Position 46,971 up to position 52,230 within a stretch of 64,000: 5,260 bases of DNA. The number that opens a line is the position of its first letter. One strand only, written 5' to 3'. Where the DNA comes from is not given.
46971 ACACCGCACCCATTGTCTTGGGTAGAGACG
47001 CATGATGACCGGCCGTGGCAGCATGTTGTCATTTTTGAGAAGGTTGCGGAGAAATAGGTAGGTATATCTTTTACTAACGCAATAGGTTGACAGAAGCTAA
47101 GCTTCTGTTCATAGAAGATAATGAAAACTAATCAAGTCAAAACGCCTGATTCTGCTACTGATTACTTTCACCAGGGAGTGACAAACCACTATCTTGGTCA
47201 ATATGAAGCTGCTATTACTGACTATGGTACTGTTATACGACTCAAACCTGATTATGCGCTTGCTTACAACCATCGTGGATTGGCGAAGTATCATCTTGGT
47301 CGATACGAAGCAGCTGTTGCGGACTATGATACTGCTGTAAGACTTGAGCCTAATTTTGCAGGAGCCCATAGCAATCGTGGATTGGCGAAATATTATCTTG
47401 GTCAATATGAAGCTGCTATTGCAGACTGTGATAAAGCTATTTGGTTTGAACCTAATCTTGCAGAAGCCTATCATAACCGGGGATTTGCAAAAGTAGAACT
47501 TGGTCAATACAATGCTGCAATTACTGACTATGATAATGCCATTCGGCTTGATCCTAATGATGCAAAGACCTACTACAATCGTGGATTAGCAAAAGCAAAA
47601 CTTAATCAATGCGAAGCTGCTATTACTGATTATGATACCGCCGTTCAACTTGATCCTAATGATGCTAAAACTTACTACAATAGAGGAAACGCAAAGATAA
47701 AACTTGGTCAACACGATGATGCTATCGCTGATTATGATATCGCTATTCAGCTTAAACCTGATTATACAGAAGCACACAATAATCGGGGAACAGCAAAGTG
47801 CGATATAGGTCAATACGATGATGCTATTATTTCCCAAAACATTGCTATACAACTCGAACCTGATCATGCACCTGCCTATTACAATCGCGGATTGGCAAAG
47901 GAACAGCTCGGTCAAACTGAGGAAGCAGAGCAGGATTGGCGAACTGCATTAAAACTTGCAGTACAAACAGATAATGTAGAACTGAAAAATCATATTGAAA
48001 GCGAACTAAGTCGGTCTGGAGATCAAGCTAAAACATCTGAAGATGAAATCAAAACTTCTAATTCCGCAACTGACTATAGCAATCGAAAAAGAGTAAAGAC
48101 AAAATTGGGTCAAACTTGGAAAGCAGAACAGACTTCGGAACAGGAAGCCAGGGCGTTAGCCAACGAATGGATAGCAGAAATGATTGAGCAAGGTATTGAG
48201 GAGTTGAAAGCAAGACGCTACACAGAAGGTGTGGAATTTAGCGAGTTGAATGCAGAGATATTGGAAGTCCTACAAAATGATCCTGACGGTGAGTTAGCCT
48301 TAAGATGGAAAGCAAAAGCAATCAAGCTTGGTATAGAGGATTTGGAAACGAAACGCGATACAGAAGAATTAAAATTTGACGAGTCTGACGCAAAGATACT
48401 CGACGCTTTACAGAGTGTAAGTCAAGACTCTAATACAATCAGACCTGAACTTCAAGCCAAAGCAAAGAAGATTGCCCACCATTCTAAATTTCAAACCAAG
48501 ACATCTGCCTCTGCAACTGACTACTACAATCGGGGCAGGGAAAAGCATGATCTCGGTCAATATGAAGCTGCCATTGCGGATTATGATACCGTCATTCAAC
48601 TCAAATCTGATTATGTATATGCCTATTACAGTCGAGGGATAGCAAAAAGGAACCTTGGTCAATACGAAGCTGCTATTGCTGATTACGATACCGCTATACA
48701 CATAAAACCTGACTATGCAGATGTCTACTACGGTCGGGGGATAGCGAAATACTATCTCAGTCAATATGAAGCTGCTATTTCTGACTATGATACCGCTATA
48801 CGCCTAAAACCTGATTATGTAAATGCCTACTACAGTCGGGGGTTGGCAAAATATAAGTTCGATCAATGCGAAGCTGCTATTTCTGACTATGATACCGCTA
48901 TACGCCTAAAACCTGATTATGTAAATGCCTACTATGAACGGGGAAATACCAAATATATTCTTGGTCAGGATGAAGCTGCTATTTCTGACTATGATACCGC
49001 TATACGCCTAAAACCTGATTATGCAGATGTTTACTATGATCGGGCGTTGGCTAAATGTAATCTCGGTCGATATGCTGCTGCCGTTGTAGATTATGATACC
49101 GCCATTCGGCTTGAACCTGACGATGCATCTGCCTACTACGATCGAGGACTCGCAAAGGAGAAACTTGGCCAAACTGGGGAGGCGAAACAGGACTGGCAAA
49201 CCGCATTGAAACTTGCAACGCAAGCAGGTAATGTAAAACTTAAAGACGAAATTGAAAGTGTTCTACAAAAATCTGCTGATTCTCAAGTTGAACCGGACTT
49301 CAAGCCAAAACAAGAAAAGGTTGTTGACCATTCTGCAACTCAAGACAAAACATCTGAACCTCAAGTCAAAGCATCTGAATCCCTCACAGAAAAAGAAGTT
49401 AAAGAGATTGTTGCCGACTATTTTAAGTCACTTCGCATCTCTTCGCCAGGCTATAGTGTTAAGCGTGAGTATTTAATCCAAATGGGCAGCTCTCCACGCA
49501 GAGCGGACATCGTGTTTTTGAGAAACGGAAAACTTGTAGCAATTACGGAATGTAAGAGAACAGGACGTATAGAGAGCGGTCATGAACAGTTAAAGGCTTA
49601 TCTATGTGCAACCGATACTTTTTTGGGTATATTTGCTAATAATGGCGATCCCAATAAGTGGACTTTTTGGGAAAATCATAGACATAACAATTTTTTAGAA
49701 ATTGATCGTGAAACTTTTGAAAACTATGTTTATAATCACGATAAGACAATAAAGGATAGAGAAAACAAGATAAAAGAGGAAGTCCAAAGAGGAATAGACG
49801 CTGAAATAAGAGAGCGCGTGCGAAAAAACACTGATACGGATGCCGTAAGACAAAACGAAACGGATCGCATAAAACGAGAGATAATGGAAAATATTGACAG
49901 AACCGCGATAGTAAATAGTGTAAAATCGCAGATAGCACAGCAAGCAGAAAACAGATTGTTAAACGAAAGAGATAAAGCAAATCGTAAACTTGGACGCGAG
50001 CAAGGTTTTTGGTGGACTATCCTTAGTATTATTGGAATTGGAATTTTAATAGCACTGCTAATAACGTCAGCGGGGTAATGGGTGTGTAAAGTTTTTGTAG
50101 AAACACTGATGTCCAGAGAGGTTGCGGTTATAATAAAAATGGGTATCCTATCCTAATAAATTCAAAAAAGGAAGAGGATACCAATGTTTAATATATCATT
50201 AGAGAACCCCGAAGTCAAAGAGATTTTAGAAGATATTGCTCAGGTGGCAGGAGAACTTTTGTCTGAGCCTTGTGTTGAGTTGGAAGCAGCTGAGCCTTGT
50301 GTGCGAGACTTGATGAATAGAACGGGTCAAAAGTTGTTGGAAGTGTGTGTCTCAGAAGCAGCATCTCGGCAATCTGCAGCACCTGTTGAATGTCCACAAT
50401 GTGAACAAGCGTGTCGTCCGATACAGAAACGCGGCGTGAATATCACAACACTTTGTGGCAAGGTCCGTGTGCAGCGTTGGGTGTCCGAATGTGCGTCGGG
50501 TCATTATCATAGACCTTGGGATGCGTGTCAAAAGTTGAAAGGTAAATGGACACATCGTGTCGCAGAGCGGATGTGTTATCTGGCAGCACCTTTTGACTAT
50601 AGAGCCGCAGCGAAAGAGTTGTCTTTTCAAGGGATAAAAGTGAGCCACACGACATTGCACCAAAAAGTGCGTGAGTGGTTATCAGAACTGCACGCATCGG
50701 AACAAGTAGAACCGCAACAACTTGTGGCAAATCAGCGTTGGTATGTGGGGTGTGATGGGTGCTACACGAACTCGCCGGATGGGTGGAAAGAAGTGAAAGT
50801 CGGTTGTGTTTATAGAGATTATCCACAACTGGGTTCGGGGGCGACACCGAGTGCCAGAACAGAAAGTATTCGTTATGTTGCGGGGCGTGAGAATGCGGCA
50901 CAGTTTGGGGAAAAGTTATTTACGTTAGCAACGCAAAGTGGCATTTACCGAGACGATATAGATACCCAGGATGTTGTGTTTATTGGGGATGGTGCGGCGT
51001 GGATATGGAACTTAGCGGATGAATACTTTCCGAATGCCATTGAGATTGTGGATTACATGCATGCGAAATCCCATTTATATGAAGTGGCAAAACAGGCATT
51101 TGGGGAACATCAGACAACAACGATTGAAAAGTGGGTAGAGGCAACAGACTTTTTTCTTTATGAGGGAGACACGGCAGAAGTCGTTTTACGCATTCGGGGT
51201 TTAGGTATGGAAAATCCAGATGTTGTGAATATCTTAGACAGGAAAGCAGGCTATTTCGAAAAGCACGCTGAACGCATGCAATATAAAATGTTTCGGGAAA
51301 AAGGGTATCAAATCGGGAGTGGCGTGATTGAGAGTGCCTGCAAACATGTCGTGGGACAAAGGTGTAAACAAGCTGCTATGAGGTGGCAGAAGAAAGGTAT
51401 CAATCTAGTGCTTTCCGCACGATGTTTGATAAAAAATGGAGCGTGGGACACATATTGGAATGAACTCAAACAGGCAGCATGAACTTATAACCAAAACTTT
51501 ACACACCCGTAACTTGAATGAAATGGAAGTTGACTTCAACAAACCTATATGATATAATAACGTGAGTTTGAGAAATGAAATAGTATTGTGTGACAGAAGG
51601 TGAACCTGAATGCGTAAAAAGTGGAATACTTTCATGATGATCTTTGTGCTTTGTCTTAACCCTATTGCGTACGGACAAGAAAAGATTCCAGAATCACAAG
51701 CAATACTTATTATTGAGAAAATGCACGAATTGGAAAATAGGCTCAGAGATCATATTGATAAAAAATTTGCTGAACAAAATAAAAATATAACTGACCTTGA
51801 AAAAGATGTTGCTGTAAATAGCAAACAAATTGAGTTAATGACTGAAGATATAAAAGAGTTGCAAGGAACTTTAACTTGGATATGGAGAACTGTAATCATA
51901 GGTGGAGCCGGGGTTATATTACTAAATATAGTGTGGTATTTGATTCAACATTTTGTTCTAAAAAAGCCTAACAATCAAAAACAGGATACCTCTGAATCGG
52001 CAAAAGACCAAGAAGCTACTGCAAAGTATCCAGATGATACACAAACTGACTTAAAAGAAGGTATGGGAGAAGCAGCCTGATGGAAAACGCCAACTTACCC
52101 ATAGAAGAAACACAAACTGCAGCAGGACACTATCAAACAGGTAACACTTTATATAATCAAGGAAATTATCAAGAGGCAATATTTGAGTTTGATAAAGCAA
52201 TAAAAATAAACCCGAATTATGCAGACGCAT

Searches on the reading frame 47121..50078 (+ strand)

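Call 58: search_protein_families(library=pfam, proteins=[window:47121-50078:+], max_evalue=0.001)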
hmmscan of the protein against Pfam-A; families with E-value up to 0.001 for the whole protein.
window:47121-50078:+ (985 aa): 16 families
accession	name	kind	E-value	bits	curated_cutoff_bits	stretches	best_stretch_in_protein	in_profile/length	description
PF13414.12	TPR_11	-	4.5e-113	369.2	26.8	13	125-161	5-41/42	TPR repeat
PF00515.34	TPR_1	-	1e-100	326.2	27.8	11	182-215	1-34/34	Tetratricopeptide repeat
PF07719.23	TPR_2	-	6.4e-75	241.6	27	7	114-147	1-34/34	Tetratricopeptide repeat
PF13181.12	TPR_8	-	4.2e-66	214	25.7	5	114-147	1-34/34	Tetratricopeptide repeat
PF13371.12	TPR_9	-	1.6e-64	214.3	35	9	95-147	10-62/73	Tetratricopeptide repeat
PF13431.12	TPR_17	-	2.4e-57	186.9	24.4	3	171-203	2-34/34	Tetratricopeptide repeat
PF13432.12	TPR_16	-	3.2e-47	158.9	32.7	7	24-77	9-62/65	Tetratricopeptide repeat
PF13424.12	TPR_12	-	2.6e-25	88.8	30.1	1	113-177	2-74/77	Tetratricopeptide repeat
PF13428.12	TPR_14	-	1.7e-18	65.7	23.5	0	115-154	2-41/44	Tetratricopeptide repeat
PF14559.12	TPR_19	-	5.8e-17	62.2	25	0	165-203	8-46/68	Tetratricopeptide repeat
PF13174.12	TPR_6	-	1.1e-14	54.4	26.3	0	185-211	3-29/33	Tetratricopeptide repeat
PF03704.23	BTAD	-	2.4e-13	51.1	22.1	0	113-176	61-124/146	Bacterial transcriptional activator domain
PF10516.15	SHNi-TPR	-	8.1e-11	41.7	21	0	547-563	15-31/38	SHNi-TPR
PF04313.20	HSDR_N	-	2.2e-05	24.8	25.1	1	777-827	111-161/198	Type I restriction enzyme R protein N terminus (HSDR_N)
PF23914.1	TPR_CcmH_CycH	-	8.7e-05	22.8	42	0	173-284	41-155/158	Cytochrome c-type biogenesis protein H TPR domain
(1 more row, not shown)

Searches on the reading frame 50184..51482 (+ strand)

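Call 58: search_protein_families(library=pfam, proteins=[window:50184-51482:+], max_evalue=0.001)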
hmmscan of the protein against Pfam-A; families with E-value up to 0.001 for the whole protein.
window:50184-51482:+ (432 aa): 1 family
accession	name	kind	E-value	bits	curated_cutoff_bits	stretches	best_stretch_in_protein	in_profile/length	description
PF06782.17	UPF0236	-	9.7e-06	25.1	24.3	1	138-420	112-389/400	Uncharacterised protein family (UPF0236)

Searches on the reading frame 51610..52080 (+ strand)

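Call 57: search_protein_families(library=pfam, proteins=[window:51610-52080:+], max_evalue=0.001)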
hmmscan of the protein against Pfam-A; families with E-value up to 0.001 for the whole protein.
window:51610-52080:+ (156 aa): 1 family
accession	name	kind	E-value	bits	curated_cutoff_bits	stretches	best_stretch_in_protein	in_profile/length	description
PF10779.14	XhlA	-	9.7e-08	32.5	34.7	1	49-99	9-59/67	Haemolysin XhlA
